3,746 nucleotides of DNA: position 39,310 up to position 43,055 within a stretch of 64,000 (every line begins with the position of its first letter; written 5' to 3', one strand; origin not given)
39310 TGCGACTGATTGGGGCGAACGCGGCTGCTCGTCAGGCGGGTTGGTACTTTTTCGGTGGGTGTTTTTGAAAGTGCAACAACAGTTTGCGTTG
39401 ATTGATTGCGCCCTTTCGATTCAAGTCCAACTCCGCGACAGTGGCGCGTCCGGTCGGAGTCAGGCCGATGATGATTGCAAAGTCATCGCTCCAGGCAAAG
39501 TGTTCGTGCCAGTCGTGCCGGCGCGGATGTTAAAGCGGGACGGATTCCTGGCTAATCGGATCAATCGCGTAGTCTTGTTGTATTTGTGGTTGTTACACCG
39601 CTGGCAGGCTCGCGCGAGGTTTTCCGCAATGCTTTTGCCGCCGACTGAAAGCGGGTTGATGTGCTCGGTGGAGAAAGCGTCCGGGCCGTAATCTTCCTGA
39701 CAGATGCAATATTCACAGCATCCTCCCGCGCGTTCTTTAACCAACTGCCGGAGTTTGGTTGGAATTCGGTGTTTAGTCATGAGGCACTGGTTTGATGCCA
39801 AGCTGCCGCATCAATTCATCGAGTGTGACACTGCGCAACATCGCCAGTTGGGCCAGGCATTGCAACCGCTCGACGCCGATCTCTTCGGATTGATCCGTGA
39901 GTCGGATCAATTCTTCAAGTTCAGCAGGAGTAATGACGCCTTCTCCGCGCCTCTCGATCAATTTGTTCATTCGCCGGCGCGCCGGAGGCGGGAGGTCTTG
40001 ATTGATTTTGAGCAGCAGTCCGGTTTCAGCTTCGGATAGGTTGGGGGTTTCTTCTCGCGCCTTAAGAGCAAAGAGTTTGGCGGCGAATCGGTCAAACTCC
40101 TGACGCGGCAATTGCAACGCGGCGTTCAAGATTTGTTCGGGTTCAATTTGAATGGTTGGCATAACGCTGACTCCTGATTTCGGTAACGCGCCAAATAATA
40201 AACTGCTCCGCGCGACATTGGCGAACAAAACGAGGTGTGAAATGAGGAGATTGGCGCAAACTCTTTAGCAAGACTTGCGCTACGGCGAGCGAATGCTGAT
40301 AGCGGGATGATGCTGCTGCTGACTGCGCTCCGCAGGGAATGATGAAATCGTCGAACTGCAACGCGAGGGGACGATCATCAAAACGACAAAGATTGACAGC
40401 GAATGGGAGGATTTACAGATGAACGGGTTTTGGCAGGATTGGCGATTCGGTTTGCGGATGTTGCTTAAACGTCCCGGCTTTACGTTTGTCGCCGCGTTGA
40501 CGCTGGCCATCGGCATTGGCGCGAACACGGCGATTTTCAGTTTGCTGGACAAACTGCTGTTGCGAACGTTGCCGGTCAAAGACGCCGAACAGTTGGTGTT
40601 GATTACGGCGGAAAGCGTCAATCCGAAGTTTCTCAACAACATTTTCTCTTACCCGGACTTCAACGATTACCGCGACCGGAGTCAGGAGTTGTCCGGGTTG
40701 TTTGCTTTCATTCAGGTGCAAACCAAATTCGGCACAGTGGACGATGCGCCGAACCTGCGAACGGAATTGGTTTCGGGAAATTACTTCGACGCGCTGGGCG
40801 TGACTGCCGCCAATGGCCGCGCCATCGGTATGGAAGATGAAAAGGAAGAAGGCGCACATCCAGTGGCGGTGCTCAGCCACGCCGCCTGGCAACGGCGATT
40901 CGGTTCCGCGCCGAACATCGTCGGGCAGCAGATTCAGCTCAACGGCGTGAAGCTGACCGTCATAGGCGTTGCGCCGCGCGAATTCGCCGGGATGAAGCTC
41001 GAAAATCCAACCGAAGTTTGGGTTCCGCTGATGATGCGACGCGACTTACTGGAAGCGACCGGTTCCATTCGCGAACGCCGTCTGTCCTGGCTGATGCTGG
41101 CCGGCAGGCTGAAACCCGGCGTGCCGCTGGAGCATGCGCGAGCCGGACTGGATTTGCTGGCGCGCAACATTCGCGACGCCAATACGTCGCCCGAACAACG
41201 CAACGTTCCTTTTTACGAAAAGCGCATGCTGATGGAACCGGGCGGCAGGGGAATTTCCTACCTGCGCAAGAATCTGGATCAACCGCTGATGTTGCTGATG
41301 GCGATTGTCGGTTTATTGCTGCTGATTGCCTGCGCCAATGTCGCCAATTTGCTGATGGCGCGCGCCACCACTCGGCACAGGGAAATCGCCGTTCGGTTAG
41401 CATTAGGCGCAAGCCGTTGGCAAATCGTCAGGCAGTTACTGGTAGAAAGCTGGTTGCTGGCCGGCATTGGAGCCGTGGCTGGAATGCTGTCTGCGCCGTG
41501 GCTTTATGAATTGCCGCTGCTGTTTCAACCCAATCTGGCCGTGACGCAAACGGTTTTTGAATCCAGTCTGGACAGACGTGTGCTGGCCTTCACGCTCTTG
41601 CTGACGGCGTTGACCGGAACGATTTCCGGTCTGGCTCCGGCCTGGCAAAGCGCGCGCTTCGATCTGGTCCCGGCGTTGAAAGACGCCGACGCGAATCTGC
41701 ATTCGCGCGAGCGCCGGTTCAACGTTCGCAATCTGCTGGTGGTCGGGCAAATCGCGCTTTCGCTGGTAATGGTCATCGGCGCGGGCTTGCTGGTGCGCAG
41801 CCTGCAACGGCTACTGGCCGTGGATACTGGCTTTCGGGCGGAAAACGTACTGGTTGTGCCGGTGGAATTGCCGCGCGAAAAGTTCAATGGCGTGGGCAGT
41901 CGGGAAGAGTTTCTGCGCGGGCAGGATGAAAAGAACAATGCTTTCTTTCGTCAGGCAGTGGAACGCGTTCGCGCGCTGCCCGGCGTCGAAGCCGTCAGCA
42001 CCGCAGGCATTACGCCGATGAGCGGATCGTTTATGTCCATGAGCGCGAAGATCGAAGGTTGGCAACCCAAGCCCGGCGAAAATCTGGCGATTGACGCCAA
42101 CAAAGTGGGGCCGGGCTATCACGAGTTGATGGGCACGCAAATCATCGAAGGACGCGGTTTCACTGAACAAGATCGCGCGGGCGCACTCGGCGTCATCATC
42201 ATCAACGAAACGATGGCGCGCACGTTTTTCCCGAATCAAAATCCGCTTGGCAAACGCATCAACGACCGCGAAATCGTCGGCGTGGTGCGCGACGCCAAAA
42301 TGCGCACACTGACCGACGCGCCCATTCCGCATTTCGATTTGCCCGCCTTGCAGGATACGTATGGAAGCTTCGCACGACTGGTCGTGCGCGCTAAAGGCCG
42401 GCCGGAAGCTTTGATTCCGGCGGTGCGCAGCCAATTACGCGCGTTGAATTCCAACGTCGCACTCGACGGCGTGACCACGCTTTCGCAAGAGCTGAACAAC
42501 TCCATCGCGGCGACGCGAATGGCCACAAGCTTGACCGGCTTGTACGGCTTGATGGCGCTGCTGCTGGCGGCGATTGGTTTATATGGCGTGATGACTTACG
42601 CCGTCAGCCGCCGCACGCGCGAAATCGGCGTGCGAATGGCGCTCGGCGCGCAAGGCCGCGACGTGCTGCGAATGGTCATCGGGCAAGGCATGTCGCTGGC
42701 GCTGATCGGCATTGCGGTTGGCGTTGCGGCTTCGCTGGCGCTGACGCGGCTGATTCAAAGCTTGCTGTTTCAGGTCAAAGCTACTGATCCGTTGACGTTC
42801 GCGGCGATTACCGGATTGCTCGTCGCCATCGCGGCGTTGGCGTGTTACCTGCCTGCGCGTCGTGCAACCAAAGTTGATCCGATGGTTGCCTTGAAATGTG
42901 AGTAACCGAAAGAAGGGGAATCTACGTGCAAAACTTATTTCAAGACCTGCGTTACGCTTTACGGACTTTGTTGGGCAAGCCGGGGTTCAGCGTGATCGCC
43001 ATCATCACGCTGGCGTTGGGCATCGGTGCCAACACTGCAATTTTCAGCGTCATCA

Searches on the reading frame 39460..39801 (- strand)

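Call 72: search_protein_families(library=pfam, proteins=[window:39460-39801:-], max_evalue=0.01)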
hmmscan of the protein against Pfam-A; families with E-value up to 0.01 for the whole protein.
window:39460-39801:- (113 aa): 2 families
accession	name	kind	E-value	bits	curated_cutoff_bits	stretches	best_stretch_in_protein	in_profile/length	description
PF14279.12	HNH_5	-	1.6e-10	41.2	27.5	1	33-78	3-48/56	HNH endonuclease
PF01844.29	HNH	-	1.4e-09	38.4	21.4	1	29-76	1-47/47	HNH endonuclease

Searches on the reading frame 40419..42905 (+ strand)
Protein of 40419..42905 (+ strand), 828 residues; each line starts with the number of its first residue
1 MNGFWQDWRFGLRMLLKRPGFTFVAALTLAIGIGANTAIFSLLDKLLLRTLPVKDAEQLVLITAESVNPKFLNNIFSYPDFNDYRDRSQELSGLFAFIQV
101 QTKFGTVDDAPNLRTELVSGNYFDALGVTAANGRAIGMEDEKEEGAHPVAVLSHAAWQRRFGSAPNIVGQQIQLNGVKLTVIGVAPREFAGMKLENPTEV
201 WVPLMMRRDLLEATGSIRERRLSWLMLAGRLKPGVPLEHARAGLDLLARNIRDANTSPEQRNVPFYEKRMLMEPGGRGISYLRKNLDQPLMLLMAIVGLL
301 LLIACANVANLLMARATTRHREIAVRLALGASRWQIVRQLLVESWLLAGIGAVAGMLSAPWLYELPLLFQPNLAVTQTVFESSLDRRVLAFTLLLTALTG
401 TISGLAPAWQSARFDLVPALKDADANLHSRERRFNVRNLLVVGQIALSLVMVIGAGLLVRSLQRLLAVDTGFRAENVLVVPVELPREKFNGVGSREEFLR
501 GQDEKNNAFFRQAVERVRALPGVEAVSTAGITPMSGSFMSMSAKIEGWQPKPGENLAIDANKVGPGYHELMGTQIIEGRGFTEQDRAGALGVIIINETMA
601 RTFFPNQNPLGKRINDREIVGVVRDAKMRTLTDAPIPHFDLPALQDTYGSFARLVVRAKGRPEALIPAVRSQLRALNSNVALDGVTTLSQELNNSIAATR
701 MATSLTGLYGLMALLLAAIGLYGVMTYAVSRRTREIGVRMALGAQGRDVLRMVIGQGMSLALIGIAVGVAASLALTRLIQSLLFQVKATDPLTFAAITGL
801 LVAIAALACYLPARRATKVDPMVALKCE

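Call 55: search_protein_families(library=ncbifam, proteins=[window:40419-42905:+], max_evalue=1e-10)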
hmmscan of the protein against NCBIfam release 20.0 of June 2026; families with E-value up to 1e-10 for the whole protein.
window:40419-42905:+ (828 aa): 2 families
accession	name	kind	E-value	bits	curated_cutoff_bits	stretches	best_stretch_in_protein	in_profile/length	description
TIGR03434.1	ADOP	subfamily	3.6e-273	908.4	622.3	1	4-828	1-803/803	ADOP family duplicated permease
NF007826.0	PRK10535.1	equivalog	3.8e-34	118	966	1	705-826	524-646/648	macrolide ABC transporter ATP-binding protein/permease MacB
